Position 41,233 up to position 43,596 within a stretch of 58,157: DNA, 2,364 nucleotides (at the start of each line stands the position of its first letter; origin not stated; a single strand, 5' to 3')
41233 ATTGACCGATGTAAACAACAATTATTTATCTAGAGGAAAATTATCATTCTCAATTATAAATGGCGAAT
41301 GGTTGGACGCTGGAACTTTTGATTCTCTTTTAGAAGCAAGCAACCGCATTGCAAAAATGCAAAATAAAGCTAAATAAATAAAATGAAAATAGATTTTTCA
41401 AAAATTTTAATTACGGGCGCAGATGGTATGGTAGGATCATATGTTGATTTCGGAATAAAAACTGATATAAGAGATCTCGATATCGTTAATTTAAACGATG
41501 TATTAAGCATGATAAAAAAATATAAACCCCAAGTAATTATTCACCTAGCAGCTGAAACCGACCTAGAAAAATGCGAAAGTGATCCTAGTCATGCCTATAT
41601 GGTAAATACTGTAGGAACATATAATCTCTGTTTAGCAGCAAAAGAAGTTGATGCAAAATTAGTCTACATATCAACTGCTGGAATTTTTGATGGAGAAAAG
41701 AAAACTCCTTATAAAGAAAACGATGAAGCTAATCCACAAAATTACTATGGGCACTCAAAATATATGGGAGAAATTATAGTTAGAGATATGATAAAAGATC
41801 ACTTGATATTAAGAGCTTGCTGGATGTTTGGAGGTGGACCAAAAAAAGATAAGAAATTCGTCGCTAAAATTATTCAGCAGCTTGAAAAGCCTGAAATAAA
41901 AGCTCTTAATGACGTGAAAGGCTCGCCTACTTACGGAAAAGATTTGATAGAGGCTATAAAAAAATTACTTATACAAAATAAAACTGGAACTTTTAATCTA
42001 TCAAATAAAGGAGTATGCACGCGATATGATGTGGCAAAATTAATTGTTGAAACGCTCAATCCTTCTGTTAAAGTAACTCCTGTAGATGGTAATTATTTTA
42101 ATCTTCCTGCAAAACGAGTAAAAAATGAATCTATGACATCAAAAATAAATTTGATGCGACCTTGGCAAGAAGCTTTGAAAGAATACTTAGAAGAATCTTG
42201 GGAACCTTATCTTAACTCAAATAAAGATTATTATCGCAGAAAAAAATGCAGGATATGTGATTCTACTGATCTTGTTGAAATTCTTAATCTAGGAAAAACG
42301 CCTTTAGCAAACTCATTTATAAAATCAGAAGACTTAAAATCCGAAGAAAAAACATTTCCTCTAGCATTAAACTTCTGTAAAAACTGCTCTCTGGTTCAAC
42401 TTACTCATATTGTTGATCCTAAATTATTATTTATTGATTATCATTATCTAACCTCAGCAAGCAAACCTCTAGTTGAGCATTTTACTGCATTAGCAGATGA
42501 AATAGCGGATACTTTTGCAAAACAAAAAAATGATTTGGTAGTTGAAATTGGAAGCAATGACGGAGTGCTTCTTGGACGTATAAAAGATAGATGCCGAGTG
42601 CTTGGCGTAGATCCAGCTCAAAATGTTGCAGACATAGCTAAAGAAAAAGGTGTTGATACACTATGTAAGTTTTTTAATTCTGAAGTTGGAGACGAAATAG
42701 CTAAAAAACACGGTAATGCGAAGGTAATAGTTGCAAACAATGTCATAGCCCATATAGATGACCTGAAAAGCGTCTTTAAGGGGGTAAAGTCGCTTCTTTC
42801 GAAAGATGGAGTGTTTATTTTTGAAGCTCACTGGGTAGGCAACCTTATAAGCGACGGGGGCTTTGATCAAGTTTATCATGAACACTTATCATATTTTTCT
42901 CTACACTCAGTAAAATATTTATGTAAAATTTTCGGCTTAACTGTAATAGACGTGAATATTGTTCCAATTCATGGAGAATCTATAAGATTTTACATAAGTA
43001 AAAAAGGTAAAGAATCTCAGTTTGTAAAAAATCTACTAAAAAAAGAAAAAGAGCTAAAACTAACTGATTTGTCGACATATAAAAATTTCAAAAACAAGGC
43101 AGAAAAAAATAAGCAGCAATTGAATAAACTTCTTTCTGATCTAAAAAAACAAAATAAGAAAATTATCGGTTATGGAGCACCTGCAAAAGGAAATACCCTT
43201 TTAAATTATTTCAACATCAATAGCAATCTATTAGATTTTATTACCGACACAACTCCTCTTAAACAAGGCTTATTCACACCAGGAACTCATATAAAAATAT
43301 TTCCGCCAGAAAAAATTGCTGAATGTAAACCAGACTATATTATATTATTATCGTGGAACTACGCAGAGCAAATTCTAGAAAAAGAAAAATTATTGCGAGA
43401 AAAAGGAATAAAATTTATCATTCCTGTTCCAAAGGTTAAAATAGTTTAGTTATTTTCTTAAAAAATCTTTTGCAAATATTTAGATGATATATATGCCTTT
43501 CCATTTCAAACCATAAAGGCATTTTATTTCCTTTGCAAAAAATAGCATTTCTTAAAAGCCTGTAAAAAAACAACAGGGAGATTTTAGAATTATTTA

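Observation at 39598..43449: RmlD::C-methyltransferase fusion in an rmlB-rmlA operon lacking rmlC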

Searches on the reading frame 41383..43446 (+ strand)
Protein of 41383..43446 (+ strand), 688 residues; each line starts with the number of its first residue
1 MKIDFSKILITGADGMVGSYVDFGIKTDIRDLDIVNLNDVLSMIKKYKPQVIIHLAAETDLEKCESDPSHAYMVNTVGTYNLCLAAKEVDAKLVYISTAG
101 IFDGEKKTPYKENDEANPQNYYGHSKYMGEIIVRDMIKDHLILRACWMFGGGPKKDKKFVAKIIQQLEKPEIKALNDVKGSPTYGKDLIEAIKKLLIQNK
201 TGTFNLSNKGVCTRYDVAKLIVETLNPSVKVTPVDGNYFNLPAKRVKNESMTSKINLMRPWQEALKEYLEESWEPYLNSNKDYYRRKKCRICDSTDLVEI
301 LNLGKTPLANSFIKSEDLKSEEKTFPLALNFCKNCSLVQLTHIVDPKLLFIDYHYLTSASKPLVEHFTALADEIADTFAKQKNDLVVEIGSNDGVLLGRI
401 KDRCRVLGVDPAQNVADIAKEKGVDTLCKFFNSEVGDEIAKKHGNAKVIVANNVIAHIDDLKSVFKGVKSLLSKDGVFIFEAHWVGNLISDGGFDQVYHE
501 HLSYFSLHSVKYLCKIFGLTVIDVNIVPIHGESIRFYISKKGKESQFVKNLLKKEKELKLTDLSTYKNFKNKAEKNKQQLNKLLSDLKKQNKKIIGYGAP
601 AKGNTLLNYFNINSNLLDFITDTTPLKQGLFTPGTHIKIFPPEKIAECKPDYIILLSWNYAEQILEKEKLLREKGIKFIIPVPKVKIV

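Call 3: search_protein_families(library=pfam, proteins=[window:41383-43446:+], max_evalue=0.001)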
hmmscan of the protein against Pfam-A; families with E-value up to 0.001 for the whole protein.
window:41383-43446:+ (688 aa): 12 families
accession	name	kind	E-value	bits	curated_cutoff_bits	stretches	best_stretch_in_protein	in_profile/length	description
PF04321.23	RmlD_sub_bind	-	2.9e-60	204.2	27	1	7-271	2-284/287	RmlD substrate binding domain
PF08484.17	Methyltransf_14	-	1.3e-54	184.7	23.5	1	528-683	1-160/160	C-methyltransferase C-terminal domain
PF01370.27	Epimerase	-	7.4e-26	91.5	20.9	1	29-204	45-237/240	NAD dependent epimerase/dehydratase family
PF08421.16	Methyltransf_13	-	1.2e-22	80.3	31.3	1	289-350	1-62/62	Putative zinc binding domain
PF16363.11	GDP_Man_Dehyd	-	2.1e-19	70.6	27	1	29-221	56-262/332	GDP-mannose 4,6 dehydratase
PF13489.12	Methyltransf_23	-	1.5e-15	57.7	27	1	368-523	7-163/164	Methyltransferase domain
PF08242.18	Methyltransf_12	-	2.7e-09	38.1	30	1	387-478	1-98/98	Methyltransferase domain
PF07993.18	NAD_binding_4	-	4.3e-09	36.3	20.1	1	50-139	90-194/258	Male sterility protein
PF02719.21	Polysacc_synt_2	-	3.8e-08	33.3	20.2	1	33-136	62-152/293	Polysaccharide biosynthesis protein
PF08241.18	Methyltransf_11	-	5.2e-07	30.7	21.2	1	388-480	2-95/95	Methyltransferase domain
PF13649.12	Methyltransf_25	-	4.9e-06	27.6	27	1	386-476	1-97/97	Methyltransferase domain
PF13847.12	Methyltransf_31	-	3e-05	24.2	27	1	385-487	6-117/145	Methyltransferase domain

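Call 4: search_protein_families(library=ncbifam, proteins=[window:41383-43446:+], max_evalue=0.001)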
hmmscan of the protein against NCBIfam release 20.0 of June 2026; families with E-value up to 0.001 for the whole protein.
window:41383-43446:+ (688 aa): 18 families
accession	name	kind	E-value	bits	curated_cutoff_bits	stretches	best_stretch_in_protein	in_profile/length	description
TIGR01214.1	rmlD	equivalog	2.1e-63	214.1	224.05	1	7-271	1-284/285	dTDP-4-dehydrorhamnose reductase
NF007440.0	PRK09987.1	equivalog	6.7e-28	97.8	308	1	33-251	39-266/299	dTDP-4-dehydrorhamnose reductase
TIGR01179.1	galE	equivalog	1.7e-17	63.3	262.3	1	33-139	55-162/332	UDP-glucose 4-epimerase GalE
TIGR01181.1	dTDP_gluc_dehyt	equivalog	4.9e-14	52.1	365.1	1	32-227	57-263/321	dTDP-glucose 4,6-dehydratase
TIGR02622.1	CDP_4_6_dhtase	equivalog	4.8e-12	45.7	278.45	1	32-139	61-171/352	CDP-glucose 4,6-dehydratase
TIGR02197.1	heptose_epim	equivalog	2e-11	43.6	274.6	1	33-244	48-274/316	ADP-glyceromanno-heptose 6-epimerase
TIGR04180.1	EDH_00030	hypoth_equivalog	2.4e-08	33.4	475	1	33-232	57-263/297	NAD-dependent 4,6-dehydratase LegB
NF007956.0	PRK10675.1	subfamily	3.9e-08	32.8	394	1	29-138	54-165/338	UDP-glucose 4-epimerase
NF043036.1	ErythonDh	equivalog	2.1e-07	30.5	325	1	31-137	58-164/321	D-erythronate dehydrogenase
TIGR03466.1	HpnA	hypoth_equivalog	9.8e-07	28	367.65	1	50-140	66-159/327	hopanoid-associated sugar epimerase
NF007490.0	PRK10084.1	subfamily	1.3e-05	24.4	649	1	31-89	56-114/361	dTDP-glucose 4,6-dehydratase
NF007582.0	PRK10217.1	equivalog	2.6e-05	23.5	698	1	31-88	57-114/355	dTDP-glucose 4,6-dehydratase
NF042423.1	oxyalk_red_Shew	equivalog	6.8e-05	22.1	580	1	29-168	53-191/331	2-alkyl-3-oxoalkanoate reductase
TIGR01983.1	UbiG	equivalog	7.3e-05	22.2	102.95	1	381-480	48-151/228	bifunctional 2-polyprenyl-6-hydroxyphenol methylase/3-demethylubiquinol 3-O-methyltransferase UbiG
TIGR02072.1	BioC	equivalog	0.00011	22.1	184.95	1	381-530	33-184/244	malonyl-ACP O-methyltransferase BioC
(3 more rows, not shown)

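Call 7: find_homologous_proteins(query=window:41383-43446:+, region=1-688)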
Query window:41383-43446:+, residues 1-688 (688 aa): 3634 proteins with E <= 0.001 among 8000 candidates; the best 120 are listed.
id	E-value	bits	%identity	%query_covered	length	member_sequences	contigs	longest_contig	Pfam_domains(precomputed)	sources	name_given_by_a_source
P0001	0.0e+0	1556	100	100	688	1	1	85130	PF13489.13,PF08421.17,PF16363.12,PF08241.19,PF01370.28,PF13847.13,PF04321.24,PF02719.22,PF13649.13,PF07993.19,PF08484.18,PF08242.19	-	-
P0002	3.4e-271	920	59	100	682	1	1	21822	PF13489.13,PF08421.17,PF04321.24,PF16363.12,PF02719.22,PF01073.26,PF07993.19,PF08484.18,PF08242.19,PF01370.28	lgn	-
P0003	6.5e-268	909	59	100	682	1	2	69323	PF13489.13,PF08421.17,PF16363.12,PF08241.19,PF01370.28,PF04321.24,PF02719.22,PF13649.13,PF01073.26,PF07993.19,PF08484.18,PF08242.19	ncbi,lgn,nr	ncbi:MAG: sugar nucleotide-binding protein [Patescibacteria group bacterium]|nr:sugar nucleotide-bin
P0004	9.0e-266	902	59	98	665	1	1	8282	PF13489.13,PF08421.17,PF04321.24,PF16363.12,PF02719.22,PF07993.19,PF08484.18,PF08241.19,PF08242.19,PF01370.28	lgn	-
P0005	3.2e-248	844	55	100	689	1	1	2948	PF13489.13,PF08421.17,PF04321.24,PF16363.12,PF02719.22,PF07993.19,PF08484.18,PF01370.28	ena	-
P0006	4.8e-244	830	52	100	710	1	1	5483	PF13489.13,PF08421.17,PF04321.24,PF16363.12,PF02719.22,PF01073.26,PF07993.19,PF08484.18,PF01370.28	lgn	-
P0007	5.5e-243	826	56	100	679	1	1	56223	PF13489.13,PF08421.17,PF04321.24,PF16363.12,PF02719.22,PF07993.19,PF08484.18,PF08241.19,PF08242.19,PF01370.28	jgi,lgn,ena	-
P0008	1.3e-242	825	51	100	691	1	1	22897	PF13489.13,PF08421.17,PF04321.24,PF16363.12,PF02719.22,PF01073.26,PF07993.19,PF08484.18,PF01370.28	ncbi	-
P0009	8.9e-239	813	52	100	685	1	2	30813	PF13489.13,PF08421.17,PF04321.24,PF16363.12,PF02719.22,PF13649.13,PF07993.19,PF08484.18,PF08241.19,PF08242.19,PF01370.28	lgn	-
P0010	3.8e-236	804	53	100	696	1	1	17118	PF13847.13,PF13489.13,PF08421.17,PF04321.24,PF16363.12,PF02719.22,PF01073.26,PF08484.18,PF08241.19,PF08242.19,PF01370.28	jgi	jgi:dTDP-4-dehydrorhamnose reductase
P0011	2.0e-177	610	64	59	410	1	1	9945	PF13489.13,PF08421.17,PF08484.18,PF08242.19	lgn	-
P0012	1.7e-171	590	61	59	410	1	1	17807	PF13489.13,PF08421.17,PF13649.13,PF08484.18,PF08241.19,PF08242.19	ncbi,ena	-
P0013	8.9e-171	588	61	60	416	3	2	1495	PF13489.13,PF08421.17,PF08484.18,PF08241.19,PF08242.19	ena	-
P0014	1.5e-167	577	62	59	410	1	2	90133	PF13847.13,PF13489.13,PF08421.17,PF13649.13,PF08484.18,PF08241.19,PF08242.19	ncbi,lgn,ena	ncbi:MAG: class I SAM-dependent methyltransferase [Patescibacteria group bacterium]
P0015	6.1e-166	572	61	59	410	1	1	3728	PF13489.13,PF08421.17,PF08484.18,PF08242.19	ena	-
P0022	8.2e-162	558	60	58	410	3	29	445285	PF13489.13,PF08421.17,PF08484.18,PF08242.19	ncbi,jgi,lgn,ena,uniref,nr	ncbi:MAG: SAM-dependent methyltransferase [Candidatus Yanofskybacteria bacterium GW2011_GWF1_44_227]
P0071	1.4e-154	534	57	59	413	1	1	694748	PF13489.13,PF08421.17,PF08484.18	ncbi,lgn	ncbi:MAG: class I SAM-dependent methyltransferase [Candidatus Nealsonbacteria bacterium]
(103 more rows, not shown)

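Call 9: find_encoding_contigs(protein=P0003, flank=8000, max_places=2)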
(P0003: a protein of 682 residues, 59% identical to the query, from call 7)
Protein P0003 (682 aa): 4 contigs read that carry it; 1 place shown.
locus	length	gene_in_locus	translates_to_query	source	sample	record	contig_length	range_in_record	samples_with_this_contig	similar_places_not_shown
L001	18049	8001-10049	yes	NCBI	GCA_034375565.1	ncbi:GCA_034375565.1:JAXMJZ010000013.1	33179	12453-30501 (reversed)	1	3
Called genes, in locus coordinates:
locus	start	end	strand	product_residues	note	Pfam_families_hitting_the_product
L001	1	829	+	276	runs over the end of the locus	-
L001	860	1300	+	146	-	PF04138:GtrA_DPMS_TM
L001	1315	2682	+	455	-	PF13231:PMT_2 (weak)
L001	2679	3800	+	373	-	PF13439:Glyco_transf_4 (weak), PF00534:Glycos_transf_1, PF13692:Glyco_trans_1_4, PF13524:Glyco_trans_1_2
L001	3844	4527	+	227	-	PF05050:Methyltransf_21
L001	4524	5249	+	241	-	PF00535:Glycos_transf_2, PF10111:Glyco_tranf_2_2 (weak), PF13641:Glyco_tranf_2_3 (weak)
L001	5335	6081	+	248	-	PF00535:Glycos_transf_2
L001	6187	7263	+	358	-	PF01370:Epimerase, PF02719:Polysacc_synt_2, PF04321:RmlD_sub_bind, PF01073:3Beta_HSD, PF07993:NAD_binding_4 (weak), PF16363:GDP_Man_Dehyd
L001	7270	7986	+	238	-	PF00483:NTP_transferase, PF12804:NTP_transf_3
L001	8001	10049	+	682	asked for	PF04321:RmlD_sub_bind, PF01370:Epimerase, PF02719:Polysacc_synt_2, PF16363:GDP_Man_Dehyd, PF08421:Methyltransf_13, PF13489:Methyltransf_23, PF08241:Methyltransf_11, PF08242:Methyltransf_12, +4 more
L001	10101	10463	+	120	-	-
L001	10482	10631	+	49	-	PF19451:DUF5989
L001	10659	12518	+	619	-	PF02543:Carbam_trans_N, PF16861:Carbam_trans_C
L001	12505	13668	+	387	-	-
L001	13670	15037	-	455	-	-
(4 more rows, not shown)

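Call 10: find_encoding_contigs(protein=P0007, flank=8000, max_places=2)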
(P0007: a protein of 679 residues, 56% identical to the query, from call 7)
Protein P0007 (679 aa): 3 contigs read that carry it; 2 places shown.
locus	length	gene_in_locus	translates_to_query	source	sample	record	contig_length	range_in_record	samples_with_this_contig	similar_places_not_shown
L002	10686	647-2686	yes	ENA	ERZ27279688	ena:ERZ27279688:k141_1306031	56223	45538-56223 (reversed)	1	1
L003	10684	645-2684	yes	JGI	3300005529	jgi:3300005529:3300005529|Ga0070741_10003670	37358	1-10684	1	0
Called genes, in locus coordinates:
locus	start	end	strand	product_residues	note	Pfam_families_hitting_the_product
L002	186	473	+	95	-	PF02452:PemK_toxin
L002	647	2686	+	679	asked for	PF01370:Epimerase, PF02719:Polysacc_synt_2, PF04321:RmlD_sub_bind, PF16363:GDP_Man_Dehyd, PF08421:Methyltransf_13, PF13489:Methyltransf_23, PF08242:Methyltransf_12, PF08484:Methyltransf_14, +2 more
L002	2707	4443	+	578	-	PF13439:Glyco_transf_4, PF00534:Glycos_transf_1, PF13692:Glyco_trans_1_4, PF20706:GT4-conflict, PF13524:Glyco_trans_1_2, PF13489:Methyltransf_23, PF08241:Methyltransf_11, PF13649:Methyltransf_25, +2 more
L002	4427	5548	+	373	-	PF00534:Glycos_transf_1, PF13692:Glyco_trans_1_4, PF13524:Glyco_trans_1_2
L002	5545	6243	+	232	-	PF00535:Glycos_transf_2, PF13641:Glyco_tranf_2_3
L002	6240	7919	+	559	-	-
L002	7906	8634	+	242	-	PF00891:Methyltransf_2 (weak), PF13489:Methyltransf_23, PF02353:CMAS, PF05175:MTS (weak), PF13649:Methyltransf_25, PF13847:Methyltransf_31, PF08241:Methyltransf_11, PF08242:Methyltransf_12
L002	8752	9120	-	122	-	PF00293:NUDIX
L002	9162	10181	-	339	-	PF00535:Glycos_transf_2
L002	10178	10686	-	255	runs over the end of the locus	PF01531:Glyco_transf_11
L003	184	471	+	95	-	PF02452:PemK_toxin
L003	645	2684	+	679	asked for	PF01370:Epimerase, PF02719:Polysacc_synt_2, PF04321:RmlD_sub_bind, PF16363:GDP_Man_Dehyd, PF08421:Methyltransf_13, PF13489:Methyltransf_23, PF08242:Methyltransf_12, PF08484:Methyltransf_14, +2 more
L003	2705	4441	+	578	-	PF13439:Glyco_transf_4, PF00534:Glycos_transf_1, PF13692:Glyco_trans_1_4, PF20706:GT4-conflict, PF13524:Glyco_trans_1_2, PF13489:Methyltransf_23, PF08241:Methyltransf_11, PF13649:Methyltransf_25, +2 more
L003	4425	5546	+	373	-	PF00534:Glycos_transf_1, PF13692:Glyco_trans_1_4, PF13524:Glyco_trans_1_2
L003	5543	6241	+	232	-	PF00535:Glycos_transf_2, PF13641:Glyco_tranf_2_3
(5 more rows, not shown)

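Call 11: find_encoding_contigs(protein=P0008, flank=8000, max_places=2)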
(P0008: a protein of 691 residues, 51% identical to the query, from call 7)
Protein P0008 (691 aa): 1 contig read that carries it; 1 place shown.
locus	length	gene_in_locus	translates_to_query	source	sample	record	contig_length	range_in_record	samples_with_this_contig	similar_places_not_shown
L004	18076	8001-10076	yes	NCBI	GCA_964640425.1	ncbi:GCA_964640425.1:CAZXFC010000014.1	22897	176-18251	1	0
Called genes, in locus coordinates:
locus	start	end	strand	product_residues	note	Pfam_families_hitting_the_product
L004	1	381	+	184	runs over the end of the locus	?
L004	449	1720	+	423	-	PF05050:Methyltransf_21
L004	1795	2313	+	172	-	PF00908:dTDP_sugar_isom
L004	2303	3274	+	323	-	PF04321:RmlD_sub_bind (weak), PF01073:3Beta_HSD, PF01370:Epimerase, PF02719:Polysacc_synt_2 (weak), PF07993:NAD_binding_4 (faint), PF13460:NAD_binding_10, PF16363:GDP_Man_Dehyd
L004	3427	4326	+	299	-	PF00288:GHMP_kinases_N, PF08544:GHMP_kinases_C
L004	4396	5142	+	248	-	PF00535:Glycos_transf_2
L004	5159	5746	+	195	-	PF13580:SIS_2, PF01380:SIS (weak)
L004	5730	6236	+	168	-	PF00702:Hydrolase, PF08645:PNK3P, PF13419:HAD_2 (weak), PF13242:Hydrolase_like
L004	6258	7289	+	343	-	PF01073:3Beta_HSD, PF01370:Epimerase, PF02719:Polysacc_synt_2, PF04321:RmlD_sub_bind, PF07993:NAD_binding_4 (weak), PF16363:GDP_Man_Dehyd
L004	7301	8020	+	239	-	PF00483:NTP_transferase, PF12804:NTP_transf_3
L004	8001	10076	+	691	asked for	PF01073:3Beta_HSD (faint), PF04321:RmlD_sub_bind, PF01370:Epimerase, PF02719:Polysacc_synt_2, PF16363:GDP_Man_Dehyd, PF08421:Methyltransf_13, PF13489:Methyltransf_23, PF08484:Methyltransf_14, +1 more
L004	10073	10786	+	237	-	PF01370:Epimerase, PF04321:RmlD_sub_bind, PF16363:GDP_Man_Dehyd, PF01073:3Beta_HSD (weak), PF02719:Polysacc_synt_2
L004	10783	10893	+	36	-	-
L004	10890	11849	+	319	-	PF01073:3Beta_HSD (weak), PF01370:Epimerase, PF04321:RmlD_sub_bind, PF16363:GDP_Man_Dehyd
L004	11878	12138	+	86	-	PF01541:GIY-YIG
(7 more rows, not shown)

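Call 12: find_encoding_contigs(protein=P0022, flank=6000, max_places=2)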
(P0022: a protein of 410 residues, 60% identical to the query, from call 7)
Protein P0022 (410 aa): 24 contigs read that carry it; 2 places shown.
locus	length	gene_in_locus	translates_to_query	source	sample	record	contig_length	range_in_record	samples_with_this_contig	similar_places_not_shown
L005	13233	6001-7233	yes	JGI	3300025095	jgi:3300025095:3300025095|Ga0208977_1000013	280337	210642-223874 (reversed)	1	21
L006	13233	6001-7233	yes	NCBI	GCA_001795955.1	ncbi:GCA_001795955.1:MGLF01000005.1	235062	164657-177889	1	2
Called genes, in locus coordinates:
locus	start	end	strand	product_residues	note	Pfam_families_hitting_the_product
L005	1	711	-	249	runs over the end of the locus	PF12705:PDDEXK_1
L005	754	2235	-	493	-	PF13231:PMT_2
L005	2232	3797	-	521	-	PF13231:PMT_2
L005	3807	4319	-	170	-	PF00190:Cupin_1 (weak), PF14667:Polysacc_synt_C (weak)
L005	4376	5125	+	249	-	PF00535:Glycos_transf_2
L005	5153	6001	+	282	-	PF01370:Epimerase, PF04321:RmlD_sub_bind, PF02719:Polysacc_synt_2, PF16363:GDP_Man_Dehyd, PF07993:NAD_binding_4 (weak)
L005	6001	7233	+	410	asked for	PF08421:Methyltransf_13, PF13489:Methyltransf_23, PF08242:Methyltransf_12 (weak), PF08484:Methyltransf_14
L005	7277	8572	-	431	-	PF00675:Peptidase_M16, PF05193:Peptidase_M16_C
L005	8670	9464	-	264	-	PF00300:His_Phos_1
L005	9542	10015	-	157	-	PF01272:GreA_GreB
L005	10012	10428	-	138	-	PF00903:Glyoxalase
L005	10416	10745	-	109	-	PF00293:NUDIX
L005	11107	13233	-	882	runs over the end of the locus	PF07517:SecA_DEAD, PF01043:SecA_PP_bind, PF21090:P-loop_SecA, PF07516:SecA_SW, PF02810:SEC-C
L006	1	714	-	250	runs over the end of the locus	PF12705:PDDEXK_1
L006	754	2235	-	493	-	PF13231:PMT_2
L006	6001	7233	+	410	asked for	PF08421:Methyltransf_13, PF13489:Methyltransf_23, PF08242:Methyltransf_12 (weak), PF08484:Methyltransf_14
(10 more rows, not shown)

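Call 13: find_encoding_contigs(protein=P0071, flank=6000, max_places=1)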
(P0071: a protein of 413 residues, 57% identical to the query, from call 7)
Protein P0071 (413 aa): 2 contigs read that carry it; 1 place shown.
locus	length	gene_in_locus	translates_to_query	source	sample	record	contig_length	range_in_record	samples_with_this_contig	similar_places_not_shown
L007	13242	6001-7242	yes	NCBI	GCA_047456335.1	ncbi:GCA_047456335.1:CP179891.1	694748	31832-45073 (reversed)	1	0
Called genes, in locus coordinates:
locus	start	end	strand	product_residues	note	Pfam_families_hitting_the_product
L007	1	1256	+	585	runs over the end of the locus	-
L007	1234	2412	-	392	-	PF01041:DegT_DnrJ_EryC1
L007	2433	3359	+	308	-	PF01073:3Beta_HSD, PF01370:Epimerase, PF02719:Polysacc_synt_2, PF04321:RmlD_sub_bind, PF13460:NAD_binding_10 (weak), PF16363:GDP_Man_Dehyd, PF07993:NAD_binding_4 (weak)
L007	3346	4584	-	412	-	PF01943:Polysacc_synt, PF13440:Polysacc_synt_3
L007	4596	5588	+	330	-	PF01073:3Beta_HSD, PF01370:Epimerase, PF02719:Polysacc_synt_2, PF04321:RmlD_sub_bind, PF07993:NAD_binding_4, PF16363:GDP_Man_Dehyd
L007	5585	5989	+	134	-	PF05523:FdtA, PF14667:Polysacc_synt_C, PF07883:Cupin_2 (weak)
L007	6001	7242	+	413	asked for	PF08421:Methyltransf_13, PF13489:Methyltransf_23, PF08484:Methyltransf_14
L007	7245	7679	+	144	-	PF14478:DUF4430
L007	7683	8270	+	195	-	PF20221:DUF6580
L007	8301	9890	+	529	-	PF02310:B12-binding, PF04055:Radical_SAM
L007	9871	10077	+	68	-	PF08484:Methyltransf_14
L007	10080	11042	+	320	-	PF07021:MetW, PF13489:Methyltransf_23, PF13847:Methyltransf_31, PF08241:Methyltransf_11, PF08242:Methyltransf_12, PF13649:Methyltransf_25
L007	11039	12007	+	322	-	PF13489:Methyltransf_23, PF13847:Methyltransf_31, PF08241:Methyltransf_11, PF08242:Methyltransf_12, PF13649:Methyltransf_25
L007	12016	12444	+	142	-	-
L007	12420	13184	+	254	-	PF13439:Glyco_transf_4 (weak), PF20706:GT4-conflict, PF00534:Glycos_transf_1, PF13692:Glyco_trans_1_4, PF13524:Glyco_trans_1_2 (weak)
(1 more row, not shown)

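Call 14: find_encoding_contigs(protein=P0014, flank=6000, max_places=1)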
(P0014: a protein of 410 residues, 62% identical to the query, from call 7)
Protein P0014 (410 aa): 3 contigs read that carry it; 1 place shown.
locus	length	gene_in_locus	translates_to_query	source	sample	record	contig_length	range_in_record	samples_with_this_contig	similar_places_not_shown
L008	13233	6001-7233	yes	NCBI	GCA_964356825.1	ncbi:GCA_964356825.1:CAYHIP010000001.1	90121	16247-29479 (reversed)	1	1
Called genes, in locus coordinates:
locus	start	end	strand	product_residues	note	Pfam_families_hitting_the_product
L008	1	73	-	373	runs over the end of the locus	PF00534:Glycos_transf_1, PF13692:Glyco_trans_1_4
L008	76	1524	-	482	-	PF13231:PMT_2 (weak)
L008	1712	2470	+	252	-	PF00535:Glycos_transf_2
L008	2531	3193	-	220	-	-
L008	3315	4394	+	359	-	PF01073:3Beta_HSD, PF01370:Epimerase, PF02719:Polysacc_synt_2, PF04321:RmlD_sub_bind, PF05368:NmrA (weak), PF07993:NAD_binding_4 (weak), PF16363:GDP_Man_Dehyd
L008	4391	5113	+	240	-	PF00483:NTP_transferase, PF12804:NTP_transf_3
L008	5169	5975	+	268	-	PF01370:Epimerase, PF02719:Polysacc_synt_2, PF04321:RmlD_sub_bind, PF16363:GDP_Man_Dehyd, PF07993:NAD_binding_4 (faint)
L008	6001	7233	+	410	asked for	PF08421:Methyltransf_13, PF13489:Methyltransf_23, PF13847:Methyltransf_31 (weak), PF08241:Methyltransf_11, PF08242:Methyltransf_12, PF13649:Methyltransf_25 (weak), PF08484:Methyltransf_14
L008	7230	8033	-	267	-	PF00535:Glycos_transf_2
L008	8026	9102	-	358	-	PF00534:Glycos_transf_1, PF13692:Glyco_trans_1_4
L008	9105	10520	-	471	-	PF13231:PMT_2, PF02366:PMT (weak)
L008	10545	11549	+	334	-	PF04321:RmlD_sub_bind (weak), PF01073:3Beta_HSD, PF01370:Epimerase, PF02719:Polysacc_synt_2, PF13460:NAD_binding_10 (faint), PF16363:GDP_Man_Dehyd, PF07993:NAD_binding_4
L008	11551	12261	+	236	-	PF00535:Glycos_transf_2, PF13641:Glyco_tranf_2_3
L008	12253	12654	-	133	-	PF04138:GtrA_DPMS_TM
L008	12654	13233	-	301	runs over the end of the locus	PF03721:UDPG_MGDP_dh_N, PF00984:UDPG_MGDP_dh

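Call 15: find_encoding_contigs(protein=P0012, flank=6000, max_places=1)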
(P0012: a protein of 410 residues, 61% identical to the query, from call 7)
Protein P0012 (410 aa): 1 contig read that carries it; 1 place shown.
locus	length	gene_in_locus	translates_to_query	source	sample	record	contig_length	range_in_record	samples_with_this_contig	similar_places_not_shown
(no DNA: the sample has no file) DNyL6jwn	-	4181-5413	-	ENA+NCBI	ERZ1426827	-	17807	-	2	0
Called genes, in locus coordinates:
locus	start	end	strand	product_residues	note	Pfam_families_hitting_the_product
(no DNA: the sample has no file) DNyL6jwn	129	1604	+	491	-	-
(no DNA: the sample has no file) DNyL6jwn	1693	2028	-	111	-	PF05635:23S_rRNA_IVP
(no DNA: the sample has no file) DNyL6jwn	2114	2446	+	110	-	PF05635:23S_rRNA_IVP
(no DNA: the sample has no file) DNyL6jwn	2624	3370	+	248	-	PF00535:Glycos_transf_2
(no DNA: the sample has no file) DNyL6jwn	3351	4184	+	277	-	PF04321:RmlD_sub_bind, PF01370:Epimerase, PF02719:Polysacc_synt_2, PF16363:GDP_Man_Dehyd, PF07993:NAD_binding_4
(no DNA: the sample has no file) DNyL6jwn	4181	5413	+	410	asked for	PF08421:Methyltransf_13, PF13489:Methyltransf_23, PF08241:Methyltransf_11 (weak), PF08242:Methyltransf_12, PF13649:Methyltransf_25 (faint), PF08484:Methyltransf_14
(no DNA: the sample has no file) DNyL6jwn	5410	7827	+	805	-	PF00133:tRNA-synt_1, PF01406:tRNA-synt_1e (faint), PF09334:tRNA-synt_1g, PF13603:tRNA-synt_1_2, PF00133:tRNA-synt_1, PF09334:tRNA-synt_1g (weak), PF08264:Anticodon_1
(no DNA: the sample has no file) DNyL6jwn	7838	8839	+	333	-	PF06144:DNA_pol3_delta, PF21694:DNA_pol3_delta_C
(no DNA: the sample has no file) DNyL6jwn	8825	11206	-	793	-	-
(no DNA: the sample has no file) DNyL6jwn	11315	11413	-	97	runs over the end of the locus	-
